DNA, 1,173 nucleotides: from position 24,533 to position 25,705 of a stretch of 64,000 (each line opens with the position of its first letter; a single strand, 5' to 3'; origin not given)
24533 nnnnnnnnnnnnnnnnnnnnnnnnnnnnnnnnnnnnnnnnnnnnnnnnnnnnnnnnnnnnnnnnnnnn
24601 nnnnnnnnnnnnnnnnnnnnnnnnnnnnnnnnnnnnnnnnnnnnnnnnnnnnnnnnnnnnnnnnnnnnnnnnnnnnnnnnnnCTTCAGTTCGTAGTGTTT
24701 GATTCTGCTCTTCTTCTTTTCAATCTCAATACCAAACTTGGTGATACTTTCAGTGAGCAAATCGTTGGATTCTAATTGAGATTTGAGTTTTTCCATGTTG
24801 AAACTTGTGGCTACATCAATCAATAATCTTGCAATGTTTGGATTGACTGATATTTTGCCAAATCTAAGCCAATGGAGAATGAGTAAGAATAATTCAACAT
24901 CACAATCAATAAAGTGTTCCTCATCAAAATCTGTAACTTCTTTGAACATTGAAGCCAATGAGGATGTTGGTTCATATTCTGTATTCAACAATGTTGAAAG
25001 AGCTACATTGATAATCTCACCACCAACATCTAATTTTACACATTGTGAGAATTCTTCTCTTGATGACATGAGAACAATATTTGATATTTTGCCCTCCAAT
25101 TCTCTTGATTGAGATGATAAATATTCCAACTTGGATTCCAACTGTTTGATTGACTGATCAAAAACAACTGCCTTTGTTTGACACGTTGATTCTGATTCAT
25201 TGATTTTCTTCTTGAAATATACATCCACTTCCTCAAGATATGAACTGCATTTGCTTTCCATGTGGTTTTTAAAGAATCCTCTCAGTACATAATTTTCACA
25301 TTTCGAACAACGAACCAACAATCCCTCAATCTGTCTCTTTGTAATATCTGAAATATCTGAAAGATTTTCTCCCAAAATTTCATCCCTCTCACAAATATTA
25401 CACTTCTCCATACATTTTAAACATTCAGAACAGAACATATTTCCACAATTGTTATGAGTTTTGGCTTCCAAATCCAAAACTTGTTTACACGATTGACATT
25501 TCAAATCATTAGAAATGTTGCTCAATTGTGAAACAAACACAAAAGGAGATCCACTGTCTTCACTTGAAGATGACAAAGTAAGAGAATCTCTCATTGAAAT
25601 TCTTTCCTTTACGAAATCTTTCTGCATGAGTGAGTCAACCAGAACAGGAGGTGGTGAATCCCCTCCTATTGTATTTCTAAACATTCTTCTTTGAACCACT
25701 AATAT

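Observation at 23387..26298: Unusual domain fusion: zinc finger + KCTD-type BTB + pentapeptide-repeat β-helix + RGS domain in one 930-aa protein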

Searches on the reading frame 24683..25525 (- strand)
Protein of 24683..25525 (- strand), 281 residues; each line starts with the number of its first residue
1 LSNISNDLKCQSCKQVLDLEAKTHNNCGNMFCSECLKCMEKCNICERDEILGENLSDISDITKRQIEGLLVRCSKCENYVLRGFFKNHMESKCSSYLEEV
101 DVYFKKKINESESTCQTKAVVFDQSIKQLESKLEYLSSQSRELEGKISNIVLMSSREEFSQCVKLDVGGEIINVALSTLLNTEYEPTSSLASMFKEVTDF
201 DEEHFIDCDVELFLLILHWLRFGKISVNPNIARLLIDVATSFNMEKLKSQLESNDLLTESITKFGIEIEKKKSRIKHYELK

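Call 39: find_homologous_proteins(query=A1, max_evalue=0.001)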
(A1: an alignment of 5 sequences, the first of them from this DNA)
Query A1 (5 sequences) (281 aa, profile of the alignment): 11 proteins with E <= 0.001 among 4760 candidates.
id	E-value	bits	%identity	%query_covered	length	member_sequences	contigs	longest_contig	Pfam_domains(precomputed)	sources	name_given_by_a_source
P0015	7.0e-77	277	68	62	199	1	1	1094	-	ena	-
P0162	3.2e-55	206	28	92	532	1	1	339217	PF13576.13,PF14835.12,PF13599.14,PF00805.29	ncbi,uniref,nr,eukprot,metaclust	ncbi:predicted protein [Naegleria gruberi]|uniref:Predicted protein n=1 Tax=Naegleria gruberi TaxID=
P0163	6.7e-49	185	26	76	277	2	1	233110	-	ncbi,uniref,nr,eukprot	ncbi:predicted protein [Naegleria gruberi]|uniref:Predicted protein n=1 Tax=Naegleria gruberi TaxID=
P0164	5.3e-48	182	28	71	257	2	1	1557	-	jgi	-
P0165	2.9e-45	173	28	74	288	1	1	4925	PF13920.13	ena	-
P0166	9.5e-38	148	38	25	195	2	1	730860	PF14634.13,PF13445.13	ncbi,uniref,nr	ncbi:hypothetical protein FDP41_001796 [Naegleria fowleri]|uniref:RING-type domain-containing protei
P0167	1.3e-37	148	28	59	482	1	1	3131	PF00805.29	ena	-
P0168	3.8e-35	140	33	26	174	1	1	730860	-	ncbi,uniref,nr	ncbi:hypothetical protein FDP41_001807 [Naegleria fowleri]|uniref:Potassium channel tetramerisation-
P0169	6.0e-34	136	25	60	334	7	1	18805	PF07534.23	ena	-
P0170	1.8e-29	121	28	33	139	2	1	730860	-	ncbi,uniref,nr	ncbi:hypothetical protein FDP41_001759 [Naegleria fowleri]|uniref:BTB domain-containing protein n=1 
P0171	3.0e-8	52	31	29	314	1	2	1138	PF06701.20,PF13920.13,PF13445.13,PF15227.13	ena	-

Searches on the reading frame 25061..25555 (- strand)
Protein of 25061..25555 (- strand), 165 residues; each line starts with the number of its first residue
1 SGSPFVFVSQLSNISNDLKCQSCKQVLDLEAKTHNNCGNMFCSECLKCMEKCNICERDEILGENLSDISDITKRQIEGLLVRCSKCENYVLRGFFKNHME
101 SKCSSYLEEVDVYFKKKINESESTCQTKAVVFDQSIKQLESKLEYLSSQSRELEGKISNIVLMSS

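Call 12: search_protein_families(library=pfam, proteins=[window:25061-25555:-], max_evalue=10)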
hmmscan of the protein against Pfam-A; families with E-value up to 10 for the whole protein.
seq(165 aa): 4 families
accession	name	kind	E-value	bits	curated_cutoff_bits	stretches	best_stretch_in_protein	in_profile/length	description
PF02996.22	Prefoldin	-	0.0088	16.4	23.2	1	111-158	68-115/120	Prefoldin subunit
PF20667.3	Sec10_N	-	0.0092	16.5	27.4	1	106-160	14-68/118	Exocyst complex component Sec10, N-terminal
PF01920.25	Prefoldin_2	-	0.029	14.8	27.6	1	111-159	53-101/106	Prefoldin subunit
PF20120.5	DUF6510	-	0.2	12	26.4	1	41-92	18-63/86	Family of unknown function (DUF6510)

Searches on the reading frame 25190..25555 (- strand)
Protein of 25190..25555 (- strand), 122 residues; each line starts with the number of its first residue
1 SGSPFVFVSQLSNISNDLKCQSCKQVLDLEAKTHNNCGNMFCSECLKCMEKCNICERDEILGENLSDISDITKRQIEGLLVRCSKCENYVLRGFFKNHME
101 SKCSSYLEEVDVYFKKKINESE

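Call 31: search_solved_structures(query=window:25190-25555:-, max_evalue=10, show_alignments=4)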
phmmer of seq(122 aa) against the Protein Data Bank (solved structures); distinct sequences matched with E-value up to 10: 23.
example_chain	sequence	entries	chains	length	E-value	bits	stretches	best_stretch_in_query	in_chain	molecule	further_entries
7l3l_A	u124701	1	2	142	0.0038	20.7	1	12-101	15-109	TNF receptor-associated factor 5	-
8gbq_B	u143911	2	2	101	0.009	19.5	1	18-109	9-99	E3 ubiquitin-protein ligase RNF125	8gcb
5vnz_A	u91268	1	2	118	0.011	19.2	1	18-103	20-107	TNF receptor-associated factor 6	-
3hct_A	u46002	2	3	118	0.011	19.2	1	18-85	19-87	TNF receptor-associated factor 6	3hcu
7l3l_B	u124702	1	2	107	0.013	19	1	18-85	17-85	TNF receptor-associated factor 6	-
5din_A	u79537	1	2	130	0.017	18.6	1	12-104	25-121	Ligand of Numb protein X 2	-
2yur_A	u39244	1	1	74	0.074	16.5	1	14-64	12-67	Retinoblastoma-binding protein 6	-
4auq_B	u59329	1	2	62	0.094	16.2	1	21-56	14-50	BACULOVIRAL IAP REPEAT-CONTAINING PROTEIN 7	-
8hz2_A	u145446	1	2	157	0.11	15.9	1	18-85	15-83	TNF receptor-associated factor 6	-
3hcs_A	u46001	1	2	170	0.13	15.7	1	18-85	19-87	TNF receptor-associated factor 6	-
4ap4_A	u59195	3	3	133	0.14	15.6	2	34-56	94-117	E3 UBIQUITIN LIGASE RNF4 | E3 UBIQUITIN-PROTEIN LIGASE RNF4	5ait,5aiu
3ztg_A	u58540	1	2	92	0.14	15.6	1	13-49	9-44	E3 UBIQUITIN-PROTEIN LIGASE RBBP6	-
2ecv_A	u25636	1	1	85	0.18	15.3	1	2-59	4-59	Tripartite motif-containing protein 5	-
5vo0_A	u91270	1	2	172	0.2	15.1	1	19-92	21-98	TNF receptor-associated factor 6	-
6hpr_A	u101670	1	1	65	0.2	15.1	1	21-56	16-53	Baculoviral IAP repeat-containing protein 2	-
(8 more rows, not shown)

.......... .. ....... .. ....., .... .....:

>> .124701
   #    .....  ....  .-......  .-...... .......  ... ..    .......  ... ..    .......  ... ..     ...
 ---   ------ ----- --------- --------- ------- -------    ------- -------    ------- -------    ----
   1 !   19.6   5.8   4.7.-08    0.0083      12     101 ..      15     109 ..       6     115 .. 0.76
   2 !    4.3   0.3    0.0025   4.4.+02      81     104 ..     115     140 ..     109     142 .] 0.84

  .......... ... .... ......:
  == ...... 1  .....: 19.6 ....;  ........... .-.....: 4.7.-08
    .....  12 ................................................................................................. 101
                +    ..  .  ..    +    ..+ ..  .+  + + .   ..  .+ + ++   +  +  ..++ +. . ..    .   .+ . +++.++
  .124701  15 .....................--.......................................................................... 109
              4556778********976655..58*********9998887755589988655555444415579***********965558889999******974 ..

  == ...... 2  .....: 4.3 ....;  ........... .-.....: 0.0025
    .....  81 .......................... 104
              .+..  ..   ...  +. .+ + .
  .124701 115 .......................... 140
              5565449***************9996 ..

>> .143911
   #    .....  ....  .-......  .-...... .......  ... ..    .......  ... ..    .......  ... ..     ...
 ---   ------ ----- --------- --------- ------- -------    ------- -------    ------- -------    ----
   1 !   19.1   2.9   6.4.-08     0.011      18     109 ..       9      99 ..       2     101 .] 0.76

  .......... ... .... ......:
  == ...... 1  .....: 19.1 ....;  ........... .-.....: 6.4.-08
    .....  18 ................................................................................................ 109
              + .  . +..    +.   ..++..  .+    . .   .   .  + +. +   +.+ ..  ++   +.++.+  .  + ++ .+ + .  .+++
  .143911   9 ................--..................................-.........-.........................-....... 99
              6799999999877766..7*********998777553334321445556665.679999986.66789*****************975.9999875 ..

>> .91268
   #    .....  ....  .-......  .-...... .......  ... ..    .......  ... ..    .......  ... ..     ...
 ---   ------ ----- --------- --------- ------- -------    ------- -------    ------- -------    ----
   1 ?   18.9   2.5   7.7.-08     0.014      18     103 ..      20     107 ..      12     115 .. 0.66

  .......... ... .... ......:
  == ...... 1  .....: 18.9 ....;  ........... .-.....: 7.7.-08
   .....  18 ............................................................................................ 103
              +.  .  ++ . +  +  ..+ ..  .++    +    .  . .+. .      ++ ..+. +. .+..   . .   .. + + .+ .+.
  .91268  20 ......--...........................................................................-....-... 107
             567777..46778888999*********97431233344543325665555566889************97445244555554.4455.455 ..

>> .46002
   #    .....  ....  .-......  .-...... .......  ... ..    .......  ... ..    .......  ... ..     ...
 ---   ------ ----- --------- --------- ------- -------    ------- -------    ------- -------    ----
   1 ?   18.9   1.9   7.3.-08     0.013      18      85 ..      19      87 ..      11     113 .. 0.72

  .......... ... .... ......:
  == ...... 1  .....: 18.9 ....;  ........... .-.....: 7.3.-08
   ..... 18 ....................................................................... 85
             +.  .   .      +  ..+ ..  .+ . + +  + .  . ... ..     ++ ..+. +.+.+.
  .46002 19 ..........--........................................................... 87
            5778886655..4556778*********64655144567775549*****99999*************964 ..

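Call 59: predict_structure(alignment_id=A4)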
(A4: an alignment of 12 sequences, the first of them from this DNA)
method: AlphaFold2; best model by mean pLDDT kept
length: 118 residues; sequences in the alignment: 12
mean_pLDDT: 86.8   pTM: 0.70
mean pLDDT of the five models: 86.8, 86.3, 82.5, 81.2, 80.8
residues with pLDDT >= 90: 58; 70-90: 51; 50-70: 9; < 50: 0
segments of 3 or more residues with pLDDT < 50: none
pLDDT, mean of each block of 10 residues (from residue 1): 73 93 94 93 89 78 95 91 90 86 73 84
secondary structure, 60 per line:
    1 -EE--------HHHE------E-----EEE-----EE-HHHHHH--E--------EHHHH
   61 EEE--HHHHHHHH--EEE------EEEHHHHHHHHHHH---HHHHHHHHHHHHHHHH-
elements in order: E28-30 H39-44 H57-60 E61-63 H66-73 E76-78 E85-87 H88-98 H102-117

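Call 61: fold_search(model_id=the predicted structure, library=pdb)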
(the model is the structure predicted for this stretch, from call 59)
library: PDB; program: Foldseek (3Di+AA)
matches with E <= 10: 707; with E <= 0.001: 18
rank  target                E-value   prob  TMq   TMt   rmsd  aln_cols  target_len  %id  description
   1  7l3l_A                1.2e-06  1.00  0.57  0.49   4.2       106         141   24  Structure of TRAF5 and TRAF6 RING Hetero dimer (released 2021-02-17)
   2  5vo0_A                4.0e-06  1.00  0.61  0.68   2.9       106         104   25  Structure of a TRAF6-Ubc13~Ub complex (released 2017-12-06)
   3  5din_B                4.3e-06  1.00  0.70  0.67   2.3       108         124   22  Structural Basis for the Indispensable Role of a Unique Zinc Finger Motif in LNX2 Ubiquitination (released 2015-10-14)
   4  7l3l_C                4.6e-06  1.00  0.48  0.42   9.8       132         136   22  Structure of TRAF5 and TRAF6 RING Hetero dimer (released 2021-02-17)
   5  5h7r                  4.9e-06  1.00  0.69  0.66   2.2       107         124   20  Structural basis of the flanking zinc-finger motifs crucial for the E3 ligase activity of the LNX1 RING domain (released 2017-11-29)
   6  7l3l_B                5.2e-06  1.00  0.63  0.68   2.9       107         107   21  Structure of TRAF5 and TRAF6 RING Hetero dimer (released 2021-02-17)
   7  5din_A                1.0e-05  1.00  0.68  0.67   2.2       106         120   23  Structural Basis for the Indispensable Role of a Unique Zinc Finger Motif in LNX2 Ubiquitination (released 2015-10-14)
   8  5vnz_D                1.3e-05  1.00  0.59  0.62   2.7        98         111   26  Structure of a TRAF6-Ubc13~Ub complex (released 2017-12-06)
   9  5vo0_D                1.5e-05  1.00  0.57  0.44   2.8        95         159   24  Structure of a TRAF6-Ubc13~Ub complex (released 2017-12-06)
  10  5vnz_A                1.8e-05  1.00  0.59  0.63   2.7        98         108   26  Structure of a TRAF6-Ubc13~Ub complex (released 2017-12-06)
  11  3hcs_A                3.2e-05  1.00  0.58  0.45   2.6        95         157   23  Crystal structure of the N-terminal domain of TRAF6 (released 2009-05-26)
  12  3hct_A                4.2e-05  1.00  0.57  0.63   3.1        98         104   23  Crystal structure of TRAF6 in complex with Ubc13 in the P1 space group (released 2009-05-26)
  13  1rmd                  6.8e-05  1.00  0.56  0.57   3.3        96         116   25  RAG1 DIMERIZATION DOMAIN (released 1997-07-23)
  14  3hcu_A                1.4e-04  1.00  0.60  0.66   2.6        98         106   23  Crystal structure of TRAF6 in complex with Ubc13 in the C2 space group (released 2009-05-26)
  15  3knv                  2.2e-04  1.00  0.62  0.60   3.3       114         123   18  Crystal structure of the RING and first zinc finger domains of TRAF2 (released 2009-11-24)
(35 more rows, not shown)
